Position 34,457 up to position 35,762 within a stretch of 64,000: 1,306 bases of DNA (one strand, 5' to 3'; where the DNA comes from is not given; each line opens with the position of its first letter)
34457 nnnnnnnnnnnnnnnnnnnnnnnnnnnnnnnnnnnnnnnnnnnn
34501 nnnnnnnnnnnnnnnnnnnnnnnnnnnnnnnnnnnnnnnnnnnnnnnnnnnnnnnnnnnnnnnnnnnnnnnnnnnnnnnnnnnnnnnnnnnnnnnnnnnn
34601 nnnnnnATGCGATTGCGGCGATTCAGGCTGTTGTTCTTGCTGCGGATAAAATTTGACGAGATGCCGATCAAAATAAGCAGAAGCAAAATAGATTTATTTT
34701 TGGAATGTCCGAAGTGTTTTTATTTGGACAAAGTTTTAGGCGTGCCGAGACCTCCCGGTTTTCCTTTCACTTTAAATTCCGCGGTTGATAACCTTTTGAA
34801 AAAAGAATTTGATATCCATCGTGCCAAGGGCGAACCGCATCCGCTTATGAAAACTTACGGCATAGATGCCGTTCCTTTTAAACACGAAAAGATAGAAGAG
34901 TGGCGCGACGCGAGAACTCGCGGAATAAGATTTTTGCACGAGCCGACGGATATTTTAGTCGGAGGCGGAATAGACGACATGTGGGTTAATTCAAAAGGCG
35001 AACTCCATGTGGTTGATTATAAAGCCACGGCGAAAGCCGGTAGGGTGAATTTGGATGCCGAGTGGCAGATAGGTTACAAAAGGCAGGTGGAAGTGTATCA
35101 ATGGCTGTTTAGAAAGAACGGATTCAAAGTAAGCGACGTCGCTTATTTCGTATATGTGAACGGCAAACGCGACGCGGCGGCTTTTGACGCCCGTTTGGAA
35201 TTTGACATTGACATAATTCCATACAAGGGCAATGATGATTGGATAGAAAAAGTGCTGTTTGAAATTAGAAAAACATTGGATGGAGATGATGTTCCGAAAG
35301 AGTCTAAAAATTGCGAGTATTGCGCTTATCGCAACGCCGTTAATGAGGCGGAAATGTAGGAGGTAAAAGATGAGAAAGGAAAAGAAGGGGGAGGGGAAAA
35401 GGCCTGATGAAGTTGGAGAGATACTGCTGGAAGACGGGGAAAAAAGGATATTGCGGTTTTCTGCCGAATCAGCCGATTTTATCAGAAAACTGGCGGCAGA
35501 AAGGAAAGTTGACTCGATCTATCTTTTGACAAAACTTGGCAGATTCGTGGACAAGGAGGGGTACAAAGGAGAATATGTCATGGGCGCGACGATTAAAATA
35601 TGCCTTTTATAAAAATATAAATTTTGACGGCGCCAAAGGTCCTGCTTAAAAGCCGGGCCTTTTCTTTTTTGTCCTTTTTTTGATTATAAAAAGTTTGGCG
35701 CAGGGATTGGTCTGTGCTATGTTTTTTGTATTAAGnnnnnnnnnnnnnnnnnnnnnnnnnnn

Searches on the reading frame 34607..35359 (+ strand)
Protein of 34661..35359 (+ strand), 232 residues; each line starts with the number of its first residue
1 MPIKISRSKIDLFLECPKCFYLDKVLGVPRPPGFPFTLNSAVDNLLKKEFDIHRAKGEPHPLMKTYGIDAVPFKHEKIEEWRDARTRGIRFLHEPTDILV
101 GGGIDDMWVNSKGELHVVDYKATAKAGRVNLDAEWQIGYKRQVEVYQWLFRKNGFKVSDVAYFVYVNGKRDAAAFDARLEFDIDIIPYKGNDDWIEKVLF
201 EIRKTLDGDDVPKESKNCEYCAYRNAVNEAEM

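Call 3: search_protein_families(library=pfam, proteins=[window:34661-35359:+], max_evalue=1)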
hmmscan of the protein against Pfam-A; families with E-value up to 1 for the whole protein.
window:34661-35359:+ (232 aa): 2 families
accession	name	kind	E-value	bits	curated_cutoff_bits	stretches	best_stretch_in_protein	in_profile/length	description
PF12705.13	PDDEXK_1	-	2.5e-14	54.3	22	1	5-225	2-244/247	PD-(D/E)XK nuclease superfamily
PF01930.23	Cas_Cas4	-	0.00012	22.7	22.7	1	103-225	54-156/160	Domain of unknown function DUF83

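Call 6: search_protein_families(library=ncbifam, proteins=[window:34661-35359:+], max_evalue=1)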
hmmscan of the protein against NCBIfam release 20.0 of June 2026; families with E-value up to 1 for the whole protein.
window:34661-35359:+ (232 aa): 1 family
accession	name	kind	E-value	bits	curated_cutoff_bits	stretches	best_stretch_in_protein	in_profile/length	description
TIGR00372.1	cas4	equivalog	2.3e-09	37.3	65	1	103-225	70-176/180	CRISPR-associated protein Cas4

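Call 7: search_protein_families(library=padloc, proteins=[window:34661-35359:+], max_evalue=1)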
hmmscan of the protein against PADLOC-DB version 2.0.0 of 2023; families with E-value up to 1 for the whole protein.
window:34661-35359:+ (232 aa): 9 families
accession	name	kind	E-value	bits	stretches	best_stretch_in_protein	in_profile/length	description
PDLC01250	Cas4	-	4.7e-10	38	1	75-225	50-165/168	"CAS-I,CAS-II,CAS-III,CAS-IV,CAS-V,CAS-VI; acquisition_associated"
PDLC00943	Cas4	-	6.1e-10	37.3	1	103-225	70-176/180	CRISPR-associated protein Cas4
PDLC01447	Cas4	-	8.4e-10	37.3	1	4-225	4-155/161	"CAS-I,CAS-II,CAS-III,CAS-IV,CAS-V,CAS-VI; acquisition_associated"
PDLC00944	Cas4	-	1.7e-06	26.3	1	105-226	70-175/177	Cas4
PDLC02087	Cas4b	-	1.7e-05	23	1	99-226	73-187/189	-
PDLC02085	Cas4a2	-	3e-05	22.4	1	138-225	84-159/166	-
PDLC01611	Cas4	-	0.00025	19.4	1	109-225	58-154/158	"CAS-I,CAS-II,CAS-III,CAS-IV,CAS-V,CAS-VI; acquisition_associated"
PDLC01747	Cas1g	-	0.002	14.8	1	72-170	34-127/523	-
PDLC01771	Cas4b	-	0.027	12.7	1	142-225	84-156/162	-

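Call 8: search_protein_families(library=phrogs, proteins=[window:34661-35359:+], max_evalue=1)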
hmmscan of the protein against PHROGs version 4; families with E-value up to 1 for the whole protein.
window:34661-35359:+ (232 aa): 8 families
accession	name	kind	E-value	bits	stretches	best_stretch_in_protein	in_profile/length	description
phrog_31195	-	unknown function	2.8e-19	70.6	1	3-223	4-220/232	-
phrog_1706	-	DNA, RNA and nucleotide metabolism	2.8e-08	34.6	1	106-226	127-241/293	CRISPR/Cas system associated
phrog_69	-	DNA, RNA and nucleotide metabolism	2e-05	24.8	1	100-225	205-321/501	exonuclease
phrog_1674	-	DNA, RNA and nucleotide metabolism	0.0001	22.6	1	106-227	138-262/276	exonuclease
phrog_1218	-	DNA, RNA and nucleotide metabolism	0.00014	22.2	1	100-171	140-212/364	exonuclease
phrog_1227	-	DNA, RNA and nucleotide metabolism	0.00033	21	1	118-229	145-259/268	exonuclease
phrog_8097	-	DNA, RNA and nucleotide metabolism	0.0022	17.8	1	111-229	115-238/598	exonuclease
phrog_298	-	DNA, RNA and nucleotide metabolism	0.23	11.8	1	106-162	171-223/293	exonuclease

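Call 10: find_homologous_proteins(query=window:34661-35359:+)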
Query window:34661-35359:+ (232 aa): 8000 proteins with E <= 0.001 among 8000 candidates; the best 120 are listed.
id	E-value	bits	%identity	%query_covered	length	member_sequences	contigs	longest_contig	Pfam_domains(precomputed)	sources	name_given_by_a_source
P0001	2.8e-158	543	100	100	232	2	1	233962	PF12705.14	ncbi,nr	ncbi:MAG: PD-(D/E)XK nuclease family protein [Candidatus Pacebacteria bacterium]|nr:PD-(D/E)XK nucle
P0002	5.3e-114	398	68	100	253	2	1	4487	PF01930.24,PF12705.14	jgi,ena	-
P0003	6.9e-113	394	70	97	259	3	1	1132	PF12705.14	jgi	-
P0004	2.6e-112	392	70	99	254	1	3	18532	PF12705.14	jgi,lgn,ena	-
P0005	3.3e-112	392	71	99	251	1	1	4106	PF01930.24,PF12705.14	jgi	jgi:CRISPR/Cas system-associated exonuclease Cas4 (RecB family)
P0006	3.6e-112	392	72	99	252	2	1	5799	PF12705.14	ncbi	-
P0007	6.5e-112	391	73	95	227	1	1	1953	PF12705.14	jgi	-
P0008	7.1e-112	391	70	99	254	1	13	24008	PF12705.14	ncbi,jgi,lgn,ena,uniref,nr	ncbi:MAG: hypothetical protein A2430_00030 [Candidatus Liptonbacteria bacterium RIFOXYC1_FULL_36_8]|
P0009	8.1e-112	391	69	97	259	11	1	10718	PF12705.14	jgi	-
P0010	1.0e-111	390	70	99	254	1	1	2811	PF12705.14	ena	-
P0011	1.6e-111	390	68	100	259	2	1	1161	PF12705.14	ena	-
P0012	1.9e-111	390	71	99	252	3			PF12705.14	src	-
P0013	2.6e-111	389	69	99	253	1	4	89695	PF01930.24,PF12705.14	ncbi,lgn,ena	-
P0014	7.7e-111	388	66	100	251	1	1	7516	PF12705.14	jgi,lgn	jgi:CRISPR/Cas system-associated exonuclease Cas4 (RecB family)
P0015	9.0e-111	387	69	96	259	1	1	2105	PF01930.24,PF12705.14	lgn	-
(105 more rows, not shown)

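Call 11: find_encoding_contigs(protein=window:34661-35359:+, flank=10000)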
Protein window:34661-35359:+ (232 aa): no gene with exactly this product is on record in the collection.

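Call 13: find_related_loci(query=A1, collection=genome_contigs, flank=8000)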
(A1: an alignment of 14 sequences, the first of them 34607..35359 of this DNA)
Query A1 (250 aa) in genome_contigs; peptide patterns used: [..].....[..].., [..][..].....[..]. (x = any residue, [..] = any of these).
600 stretches matched a pattern (row limit reached: there are more); 594 encode a relative of the query (tblastn E <= 1e-3); the best 80 are kept; 80 distinct loci.
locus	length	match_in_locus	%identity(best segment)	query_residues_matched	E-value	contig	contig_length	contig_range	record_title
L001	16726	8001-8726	67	4-248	3e-112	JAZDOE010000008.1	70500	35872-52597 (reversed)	MAG: Candidatus Falkowbacteria bacterium isolate MEGAHIT-group-0.750 k141_20516868, whole genome shotgun sequence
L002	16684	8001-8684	68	19-247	7e-110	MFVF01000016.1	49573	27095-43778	MAG: Candidatus Nomurabacteria bacterium RIFCSPLOWO2_01_FULL_42_20 rifcsplowo2_01_scaffold_3043, whole genome shotgun se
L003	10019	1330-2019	68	20-249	1e-109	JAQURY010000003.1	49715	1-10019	MAG: Candidatus Paceibacterota bacterium isolate STD1_84 NODE_1335_length_49715_cov_4.071187_Sandtown_D1, whole genome s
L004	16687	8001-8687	69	20-248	3e-109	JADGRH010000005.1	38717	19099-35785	MAG: Candidatus Paceibacterota bacterium isolate Chersky_89 k127_20860106, whole genome shotgun sequence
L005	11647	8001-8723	64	12-249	6e-109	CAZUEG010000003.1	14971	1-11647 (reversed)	MAG TPA_asm: uncultured Candidatus Saccharibacteria bacterium isolate binchicken_co387_178 genome assembly, contig: NODE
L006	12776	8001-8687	66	20-248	9e-109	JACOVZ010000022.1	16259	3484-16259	MAG: Candidatus Wildermuthbacteria bacterium isolate NC_groundwater_113_Ag_S-0.2um_46_29 S_p2_S4_170907_scaffold_884597,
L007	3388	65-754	67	20-249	3e-110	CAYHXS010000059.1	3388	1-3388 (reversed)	MAG TPA_asm: uncultured Candidatus Saccharibacteria bacterium isolate ERP119705_co17_1020 genome assembly, contig: NODE_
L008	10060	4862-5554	65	17-247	3e-108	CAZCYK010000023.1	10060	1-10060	MAG TPA_asm: uncultured Gammaproteobacteria bacterium isolate SRP263991_co6_449 genome assembly, contig: NODE_8447_lengt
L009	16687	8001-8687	66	20-248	2e-108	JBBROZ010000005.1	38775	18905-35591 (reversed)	MAG: Patescibacteria group bacterium isolate La1_metabat2.361 LA1C_B2.361_k141_2877908L_38775_cov_11.0001, whole genome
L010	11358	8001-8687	65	20-248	2e-108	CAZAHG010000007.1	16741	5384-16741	MAG TPA_asm: uncultured Candidatus Saccharibacteria bacterium isolate SRP050083_co1_445 genome assembly, contig: NODE_14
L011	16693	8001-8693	65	20-250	7e-108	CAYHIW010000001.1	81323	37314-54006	MAG TPA_asm: uncultured Gammaproteobacteria bacterium isolate ERP119705_co13_443 genome assembly, contig: NODE_339_lengt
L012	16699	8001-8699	66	17-249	6e-108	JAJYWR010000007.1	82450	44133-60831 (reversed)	MAG: bacterium isolate FK3.bin131 NODE_470_length_82450_cov_4.715948, whole genome shotgun sequence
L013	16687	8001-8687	66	21-249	6e-108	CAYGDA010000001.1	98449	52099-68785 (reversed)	MAG TPA_asm: uncultured Candidatus Saccharibacteria bacterium isolate ERP113451_co1_287 genome assembly, contig: NODE_11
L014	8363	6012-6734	64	12-249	6e-108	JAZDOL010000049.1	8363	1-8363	MAG: bacterium isolate MEGAHIT-group-0.771 k141_13308823, whole genome shotgun sequence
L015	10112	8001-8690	66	20-249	8e-108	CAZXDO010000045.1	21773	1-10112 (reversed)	MAG TPA_asm: uncultured Candidatus Saccharibacteria bacterium isolate SRP067234_co1_334 genome assembly, contig: k99_769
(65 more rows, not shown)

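Call 18: find_encoding_contigs(protein=P0001, flank=10000)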
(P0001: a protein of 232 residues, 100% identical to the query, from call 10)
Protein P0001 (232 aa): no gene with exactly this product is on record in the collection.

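Call 22: search_solved_structures(query=A1, max_evalue=1, show_alignments=2)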
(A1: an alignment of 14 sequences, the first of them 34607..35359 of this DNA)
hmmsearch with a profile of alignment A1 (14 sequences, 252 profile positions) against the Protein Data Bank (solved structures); distinct sequences matched with E-value up to 1: 4.
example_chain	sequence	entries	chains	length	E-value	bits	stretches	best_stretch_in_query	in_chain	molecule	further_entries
5yj6_A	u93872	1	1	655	0.14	14.7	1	151-169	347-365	Dockerin type I repeat-containing protein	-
1l1y_A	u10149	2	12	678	0.15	14.6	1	151-169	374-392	cellobiohydrolase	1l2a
5vfx_A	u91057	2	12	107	0.35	13.4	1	159-203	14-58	TcpK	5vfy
4xwl_A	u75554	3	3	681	0.38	13.3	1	147-169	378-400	Exoglucanase S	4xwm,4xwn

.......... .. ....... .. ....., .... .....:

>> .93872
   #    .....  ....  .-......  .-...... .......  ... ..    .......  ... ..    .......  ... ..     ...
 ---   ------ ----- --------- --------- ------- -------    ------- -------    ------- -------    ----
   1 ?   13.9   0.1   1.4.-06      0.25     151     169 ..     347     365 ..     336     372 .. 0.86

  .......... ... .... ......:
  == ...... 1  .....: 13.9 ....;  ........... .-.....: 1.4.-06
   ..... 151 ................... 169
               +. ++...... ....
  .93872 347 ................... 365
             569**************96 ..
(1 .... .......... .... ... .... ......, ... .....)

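Call 35: predict_structure(alignment_id=A3)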
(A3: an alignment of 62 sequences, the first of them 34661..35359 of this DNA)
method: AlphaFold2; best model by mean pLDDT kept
length: 232 residues; sequences in the alignment: 62
mean_pLDDT: 87.9   pTM: 0.86
mean pLDDT of the five models: 87.9, 87.1, 86.9, 86.7, 85.4
residues with pLDDT >= 90: 158; 70-90: 44; 50-70: 21; < 50: 9
segments of 3 or more residues with pLDDT < 50: 34-38
pLDDT, mean of each block of 10 residues (from residue 1): 91 95 91 58 87 93 92 95 86 98 96 97 67 78 97 98 82 53 89 98 95 92 93 91
secondary structure, 60 per line:
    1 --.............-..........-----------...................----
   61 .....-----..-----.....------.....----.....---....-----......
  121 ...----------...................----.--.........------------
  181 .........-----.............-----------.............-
elements in order: E3-6 H7-15 H17-26 H38-56 H61-65 H78-82 E89-93 E98-102 E106-109 E115-123 H134-152 E160-168 E181-189 H195-207 H219-231

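Call 38: fold_search(model_id=the predicted structure, library=pdb)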
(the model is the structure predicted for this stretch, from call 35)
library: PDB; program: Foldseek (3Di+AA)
matches with E <= 10: 520; with E <= 0.001: 18
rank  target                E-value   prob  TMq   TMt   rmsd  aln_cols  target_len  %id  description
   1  7sjr_A                2.6e-05  1.00  0.50  0.15  12.3       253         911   17  Cryo-EM structure of AdnA-AdnB(W325A) in complex with DNA and AMPPNP (released 2021-12-22)
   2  9np6_A                4.3e-05  1.00  0.49  0.15  12.3       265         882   18  Cryo-EM structure of AdnA(D934A)-AdnB(D1014A) in complex with AMPPNP and blunt end DNA (released 2025-03-19)
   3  9kqh_A                9.4e-05  1.00  0.42  0.16   6.2       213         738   11  Crystal structure of Finegoldia magna DinG in complex with ssDNA and ADPNP (released 2025-12-03)
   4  6ppr_A                9.4e-05  1.00  0.47  0.16  11.9       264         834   17  Cryo-EM structure of AdnA(D934A)-AdnB(D1014A) in complex with AMPPNP and DNA (released 2019-11-20)
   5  3h4r                  1.6e-04  1.00  0.45  0.47   9.8       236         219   14  Crystal structure of E. coli RecE exonuclease (released 2009-05-26)
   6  7lwa_A                1.7e-04  1.00  0.46  0.43  10.7       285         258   12  Human Exonuclease 5 crystal structure (T88E) in complex with ssDNA and Mg (released 2021-07-14)
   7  7lw7                  1.9e-04  1.00  0.41  0.36  12.2       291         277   14  Human Exonuclease 5 crystal structure (released 2021-07-14)
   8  4ic1_D                2.2e-04  1.00  0.40  0.44   7.4       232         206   15  Crystal structure of SSO0001 (released 2013-01-16)
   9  8d3l_J                2.6e-04  1.00  0.45  0.48   7.9       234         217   13  Type I-C Cas4-Cas1-Cas2 complex bound to a PAM/PAM prespacer (released 2022-11-02)
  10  6ppu_A                3.0e-04  1.00  0.48  0.21  12.4       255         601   18  Cryo-EM structure of AdnAB-AMPPNP-DNA complex (released 2019-11-20)
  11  3sm4_B                3.1e-04  1.00  0.44  0.44   6.0       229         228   11  Crystal Structure of the K131A Mutant of Lambda Exonuclease in Complex with a 5'-Phosphorylated 14-mer/12-mer Duplex a (released 2011-07-20)
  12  8d3l_I                4.3e-04  1.00  0.46  0.48   7.6       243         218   13  Type I-C Cas4-Cas1-Cas2 complex bound to a PAM/PAM prespacer (released 2022-11-02)
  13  7lw8_A                4.8e-04  1.00  0.41  0.38  11.0       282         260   13  Human Exonuclease 5 crystal structure in complex with a ssDNA (released 2021-07-14)
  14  1avq_C                8.3e-04  1.00  0.39  0.40   6.7       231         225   12  TOROIDAL STRUCTURE OF LAMBDA EXONUCLEASE DETERMINED AT 2.4 ANGSTROMS (released 1998-03-18)
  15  5zyv_A                8.3e-04  0.99  0.33  0.37  11.9       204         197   13  Crystal structure of human MGME1 with single strand DNA2 and Ca2+ (released 2018-09-19)
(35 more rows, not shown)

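Call 49: search_dna_similar(query=window:34661-35359:+, collection=phages, mode=protein, max_rows=12)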
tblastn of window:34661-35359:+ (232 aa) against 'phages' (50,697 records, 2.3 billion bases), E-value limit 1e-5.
No match.

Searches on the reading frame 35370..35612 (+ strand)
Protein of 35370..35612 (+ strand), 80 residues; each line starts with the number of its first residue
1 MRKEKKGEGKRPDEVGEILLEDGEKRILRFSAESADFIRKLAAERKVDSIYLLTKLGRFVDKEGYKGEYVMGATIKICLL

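Call 3: search_protein_families(library=pfam, proteins=[window:35370-35612:+], max_evalue=1)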
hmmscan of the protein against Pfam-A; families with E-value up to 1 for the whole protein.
window:35370-35612:+ (80 aa): 0 families

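Call 6: search_protein_families(library=ncbifam, proteins=[window:35370-35612:+], max_evalue=1)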
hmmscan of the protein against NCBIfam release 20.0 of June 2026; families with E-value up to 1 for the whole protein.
window:35370-35612:+ (80 aa): 1 family
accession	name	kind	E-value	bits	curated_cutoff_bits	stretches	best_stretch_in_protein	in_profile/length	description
NF000430.2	blaOXA-62_like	exception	0.11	11.6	560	1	25-69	200-244/286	OXA-62 family carbapenem-hydrolyzing class D beta-lactamase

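Call 7: search_protein_families(library=padloc, proteins=[window:35370-35612:+], max_evalue=1)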
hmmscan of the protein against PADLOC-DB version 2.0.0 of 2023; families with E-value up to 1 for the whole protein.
window:35370-35612:+ (80 aa): 0 families

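Call 8: search_protein_families(library=phrogs, proteins=[window:35370-35612:+], max_evalue=1)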
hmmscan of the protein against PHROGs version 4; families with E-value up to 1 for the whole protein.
window:35370-35612:+ (80 aa): 0 families

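Call 70: search_dna_similar(query=window:35370-35612:+, collection=phages, mode=protein, max_evalue=0.01, max_rows=8)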
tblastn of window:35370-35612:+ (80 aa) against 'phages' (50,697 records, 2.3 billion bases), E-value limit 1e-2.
No match.

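Call 71: find_related_loci(query=window:35370-35612:+, collection=metagenome_contigs, flank=5000)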
Query window:35370-35612:+ (80 aa) in metagenome_contigs; peptide patterns used: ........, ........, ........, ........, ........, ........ (x = any residue, [..] = any of these).
559 stretches matched a pattern, but none encodes a relative of the query by tblastn (E <= 1e-3).
